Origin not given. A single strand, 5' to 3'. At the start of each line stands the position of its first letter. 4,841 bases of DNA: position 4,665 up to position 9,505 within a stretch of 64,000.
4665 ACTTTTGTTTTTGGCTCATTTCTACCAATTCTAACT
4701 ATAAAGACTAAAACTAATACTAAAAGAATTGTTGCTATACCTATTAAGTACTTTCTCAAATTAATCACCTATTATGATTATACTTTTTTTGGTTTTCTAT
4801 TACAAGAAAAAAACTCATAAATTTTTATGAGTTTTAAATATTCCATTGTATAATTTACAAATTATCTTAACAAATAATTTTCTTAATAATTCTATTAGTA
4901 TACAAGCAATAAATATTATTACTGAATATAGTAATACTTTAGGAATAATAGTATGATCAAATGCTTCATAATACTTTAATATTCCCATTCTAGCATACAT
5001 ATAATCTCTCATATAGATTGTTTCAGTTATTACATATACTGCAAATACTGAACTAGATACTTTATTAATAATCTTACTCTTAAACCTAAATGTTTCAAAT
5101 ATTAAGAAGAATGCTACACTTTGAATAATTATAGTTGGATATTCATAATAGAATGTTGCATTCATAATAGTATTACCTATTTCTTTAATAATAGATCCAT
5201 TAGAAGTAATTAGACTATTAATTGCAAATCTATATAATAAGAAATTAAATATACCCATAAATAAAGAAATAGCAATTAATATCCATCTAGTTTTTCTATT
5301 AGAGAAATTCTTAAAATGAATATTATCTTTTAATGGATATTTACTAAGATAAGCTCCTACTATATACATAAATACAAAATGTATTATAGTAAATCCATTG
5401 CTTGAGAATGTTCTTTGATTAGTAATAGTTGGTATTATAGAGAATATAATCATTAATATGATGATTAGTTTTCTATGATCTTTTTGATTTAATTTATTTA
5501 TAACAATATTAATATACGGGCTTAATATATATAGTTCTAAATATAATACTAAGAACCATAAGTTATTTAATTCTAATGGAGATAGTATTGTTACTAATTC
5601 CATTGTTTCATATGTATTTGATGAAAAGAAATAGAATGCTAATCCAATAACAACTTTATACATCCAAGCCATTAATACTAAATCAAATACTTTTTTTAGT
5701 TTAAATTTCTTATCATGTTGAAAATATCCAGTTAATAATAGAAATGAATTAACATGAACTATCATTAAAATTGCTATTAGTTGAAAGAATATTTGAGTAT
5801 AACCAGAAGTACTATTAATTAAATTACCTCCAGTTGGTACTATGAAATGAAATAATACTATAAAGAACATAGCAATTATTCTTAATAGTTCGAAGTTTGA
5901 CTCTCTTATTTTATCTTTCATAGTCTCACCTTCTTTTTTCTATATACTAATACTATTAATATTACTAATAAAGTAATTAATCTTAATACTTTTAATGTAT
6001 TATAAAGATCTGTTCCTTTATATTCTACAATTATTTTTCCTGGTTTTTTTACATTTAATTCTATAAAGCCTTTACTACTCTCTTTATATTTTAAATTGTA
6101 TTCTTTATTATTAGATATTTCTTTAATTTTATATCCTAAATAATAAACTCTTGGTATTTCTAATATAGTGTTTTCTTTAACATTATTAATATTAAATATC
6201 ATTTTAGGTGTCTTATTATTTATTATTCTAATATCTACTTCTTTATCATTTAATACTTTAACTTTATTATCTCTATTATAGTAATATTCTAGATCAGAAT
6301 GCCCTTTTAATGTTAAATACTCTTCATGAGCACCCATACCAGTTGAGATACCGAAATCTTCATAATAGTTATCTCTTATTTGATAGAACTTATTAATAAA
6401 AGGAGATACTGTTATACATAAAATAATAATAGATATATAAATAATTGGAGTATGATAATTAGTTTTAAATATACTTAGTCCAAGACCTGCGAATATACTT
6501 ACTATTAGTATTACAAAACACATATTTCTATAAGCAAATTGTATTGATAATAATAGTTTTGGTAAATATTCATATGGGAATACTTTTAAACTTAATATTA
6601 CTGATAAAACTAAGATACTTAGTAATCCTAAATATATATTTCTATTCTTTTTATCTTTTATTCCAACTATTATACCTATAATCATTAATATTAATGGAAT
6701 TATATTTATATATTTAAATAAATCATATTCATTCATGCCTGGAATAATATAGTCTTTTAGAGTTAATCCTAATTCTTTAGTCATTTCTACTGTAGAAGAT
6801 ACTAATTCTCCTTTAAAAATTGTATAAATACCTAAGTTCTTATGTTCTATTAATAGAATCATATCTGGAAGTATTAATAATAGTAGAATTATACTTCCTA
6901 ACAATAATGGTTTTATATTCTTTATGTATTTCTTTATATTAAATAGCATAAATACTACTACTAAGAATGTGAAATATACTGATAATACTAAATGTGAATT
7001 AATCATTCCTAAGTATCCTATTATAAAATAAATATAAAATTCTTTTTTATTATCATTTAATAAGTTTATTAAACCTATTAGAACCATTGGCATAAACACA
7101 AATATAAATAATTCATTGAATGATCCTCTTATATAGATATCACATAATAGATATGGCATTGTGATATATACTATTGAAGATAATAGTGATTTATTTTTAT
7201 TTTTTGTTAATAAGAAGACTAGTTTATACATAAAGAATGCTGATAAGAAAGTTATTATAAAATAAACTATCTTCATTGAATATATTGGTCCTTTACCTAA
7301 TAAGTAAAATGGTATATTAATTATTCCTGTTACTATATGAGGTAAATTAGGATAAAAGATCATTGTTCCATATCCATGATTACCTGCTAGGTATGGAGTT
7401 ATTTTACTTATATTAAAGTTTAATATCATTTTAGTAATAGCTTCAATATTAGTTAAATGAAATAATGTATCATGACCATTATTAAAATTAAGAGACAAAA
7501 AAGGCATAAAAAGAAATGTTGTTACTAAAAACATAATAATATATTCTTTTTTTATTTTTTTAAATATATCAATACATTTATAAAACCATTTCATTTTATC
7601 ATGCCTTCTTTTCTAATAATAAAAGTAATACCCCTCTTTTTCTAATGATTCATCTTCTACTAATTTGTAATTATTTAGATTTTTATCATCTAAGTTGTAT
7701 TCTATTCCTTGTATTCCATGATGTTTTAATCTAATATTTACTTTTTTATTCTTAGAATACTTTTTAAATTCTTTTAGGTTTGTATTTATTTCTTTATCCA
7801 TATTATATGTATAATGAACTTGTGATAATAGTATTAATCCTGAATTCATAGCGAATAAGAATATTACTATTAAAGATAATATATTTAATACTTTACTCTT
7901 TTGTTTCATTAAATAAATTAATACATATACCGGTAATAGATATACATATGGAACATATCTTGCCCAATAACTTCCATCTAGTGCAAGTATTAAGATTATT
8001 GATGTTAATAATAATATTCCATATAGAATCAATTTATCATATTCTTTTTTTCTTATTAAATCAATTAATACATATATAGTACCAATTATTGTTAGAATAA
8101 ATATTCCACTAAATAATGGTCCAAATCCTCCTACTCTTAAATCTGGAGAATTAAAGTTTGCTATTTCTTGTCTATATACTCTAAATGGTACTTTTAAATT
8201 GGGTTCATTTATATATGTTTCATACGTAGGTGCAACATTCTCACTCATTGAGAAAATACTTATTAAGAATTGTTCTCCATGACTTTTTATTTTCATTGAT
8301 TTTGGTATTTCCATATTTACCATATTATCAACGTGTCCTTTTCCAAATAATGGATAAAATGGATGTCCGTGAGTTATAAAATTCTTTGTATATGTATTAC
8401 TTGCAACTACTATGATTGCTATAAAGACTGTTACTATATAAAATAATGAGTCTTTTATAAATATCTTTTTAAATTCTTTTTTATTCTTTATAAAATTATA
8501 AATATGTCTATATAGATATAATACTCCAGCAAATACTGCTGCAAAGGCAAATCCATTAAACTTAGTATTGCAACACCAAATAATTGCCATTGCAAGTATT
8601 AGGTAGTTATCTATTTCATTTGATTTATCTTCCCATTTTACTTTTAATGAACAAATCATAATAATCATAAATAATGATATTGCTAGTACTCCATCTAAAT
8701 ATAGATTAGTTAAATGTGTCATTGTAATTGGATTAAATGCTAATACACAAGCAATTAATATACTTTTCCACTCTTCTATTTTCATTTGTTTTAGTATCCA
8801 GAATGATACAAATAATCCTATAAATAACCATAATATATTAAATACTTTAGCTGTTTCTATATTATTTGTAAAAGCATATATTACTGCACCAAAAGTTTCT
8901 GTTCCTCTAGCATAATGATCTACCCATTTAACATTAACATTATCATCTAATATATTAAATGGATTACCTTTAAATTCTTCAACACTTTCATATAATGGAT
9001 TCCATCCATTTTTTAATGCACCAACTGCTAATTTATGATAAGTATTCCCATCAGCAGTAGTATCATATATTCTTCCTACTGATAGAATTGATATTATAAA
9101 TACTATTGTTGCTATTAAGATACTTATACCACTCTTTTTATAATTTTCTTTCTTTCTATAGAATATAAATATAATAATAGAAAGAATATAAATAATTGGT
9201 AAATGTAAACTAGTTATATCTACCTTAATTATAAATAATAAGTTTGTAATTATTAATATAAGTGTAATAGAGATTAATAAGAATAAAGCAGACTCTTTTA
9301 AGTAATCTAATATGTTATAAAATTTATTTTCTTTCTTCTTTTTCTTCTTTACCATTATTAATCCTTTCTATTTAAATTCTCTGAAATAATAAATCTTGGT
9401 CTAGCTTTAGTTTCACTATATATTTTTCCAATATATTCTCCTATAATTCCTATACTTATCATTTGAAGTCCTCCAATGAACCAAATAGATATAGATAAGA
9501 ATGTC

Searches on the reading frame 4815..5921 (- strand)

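Call 8: search_protein_families(library=pfam, proteins=[window:4815-5921:-], max_evalue=0.001)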
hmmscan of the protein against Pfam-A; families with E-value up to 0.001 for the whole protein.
window:4815-5921:- (368 aa): 1 family
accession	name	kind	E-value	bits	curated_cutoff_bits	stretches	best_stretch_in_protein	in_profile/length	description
PF01757.29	Acyl_transf_3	-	4.6e-19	69.1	31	1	9-343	3-324/326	Acyltransferase domain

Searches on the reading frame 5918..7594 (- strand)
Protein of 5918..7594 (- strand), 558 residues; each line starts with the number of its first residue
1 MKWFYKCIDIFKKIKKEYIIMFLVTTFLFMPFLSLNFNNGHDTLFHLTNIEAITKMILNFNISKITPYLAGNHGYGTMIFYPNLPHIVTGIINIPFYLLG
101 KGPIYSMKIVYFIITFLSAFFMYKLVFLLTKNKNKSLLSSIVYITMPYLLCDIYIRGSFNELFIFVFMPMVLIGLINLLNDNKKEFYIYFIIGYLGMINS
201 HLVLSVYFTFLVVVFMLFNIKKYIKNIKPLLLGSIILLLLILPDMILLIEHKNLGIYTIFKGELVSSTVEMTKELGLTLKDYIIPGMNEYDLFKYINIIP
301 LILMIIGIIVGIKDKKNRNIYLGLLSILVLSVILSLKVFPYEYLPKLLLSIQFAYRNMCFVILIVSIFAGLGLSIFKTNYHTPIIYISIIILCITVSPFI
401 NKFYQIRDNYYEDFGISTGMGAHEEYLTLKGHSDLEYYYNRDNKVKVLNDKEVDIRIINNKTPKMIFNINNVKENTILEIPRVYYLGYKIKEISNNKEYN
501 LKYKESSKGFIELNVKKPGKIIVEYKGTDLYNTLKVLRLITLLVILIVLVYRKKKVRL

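Call 8: search_protein_families(library=pfam, proteins=[window:5918-7594:-], max_evalue=0.001)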
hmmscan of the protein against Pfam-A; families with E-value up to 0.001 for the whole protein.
window:5918-7594:- (558 aa): 1 family
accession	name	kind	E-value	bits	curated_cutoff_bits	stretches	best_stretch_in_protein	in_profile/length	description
PF20176.3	DUF6541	-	7.9e-06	24.9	29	1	24-333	104-410/646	Family of unknown function (DUF6541)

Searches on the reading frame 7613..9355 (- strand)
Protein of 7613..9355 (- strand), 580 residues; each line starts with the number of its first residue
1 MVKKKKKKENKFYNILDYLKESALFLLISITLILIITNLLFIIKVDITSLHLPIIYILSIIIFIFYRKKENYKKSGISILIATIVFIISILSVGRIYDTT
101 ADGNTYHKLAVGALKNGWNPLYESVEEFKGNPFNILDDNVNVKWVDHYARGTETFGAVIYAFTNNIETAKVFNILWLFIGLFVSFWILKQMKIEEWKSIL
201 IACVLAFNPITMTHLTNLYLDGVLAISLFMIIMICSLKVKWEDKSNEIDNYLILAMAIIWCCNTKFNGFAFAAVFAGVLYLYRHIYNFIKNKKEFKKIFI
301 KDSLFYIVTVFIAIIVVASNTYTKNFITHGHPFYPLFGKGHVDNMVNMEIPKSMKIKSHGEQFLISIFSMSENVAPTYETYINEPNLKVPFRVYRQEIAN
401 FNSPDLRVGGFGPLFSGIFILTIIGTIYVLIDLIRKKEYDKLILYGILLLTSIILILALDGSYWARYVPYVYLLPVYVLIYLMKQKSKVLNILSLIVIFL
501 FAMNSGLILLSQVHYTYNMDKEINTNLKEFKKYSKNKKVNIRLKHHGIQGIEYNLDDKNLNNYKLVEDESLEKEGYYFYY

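Call 3: search_protein_families(library=pfam, proteins=[window:7613-9355:-], max_evalue=0.01)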
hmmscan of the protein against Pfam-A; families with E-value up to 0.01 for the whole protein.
window:7613-9355:- (580 aa): 0 families

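Call 4: search_protein_families(library=ncbifam, proteins=[window:7613-9355:-], max_evalue=0.01)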
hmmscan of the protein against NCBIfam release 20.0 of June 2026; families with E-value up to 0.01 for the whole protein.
window:7613-9355:- (580 aa): 1 family
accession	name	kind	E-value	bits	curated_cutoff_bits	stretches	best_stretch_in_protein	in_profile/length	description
NF047510.1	LIC_10190_fam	subfamily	2e-05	23.6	100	1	161-457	158-414/424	LIC_10190 family membrane protein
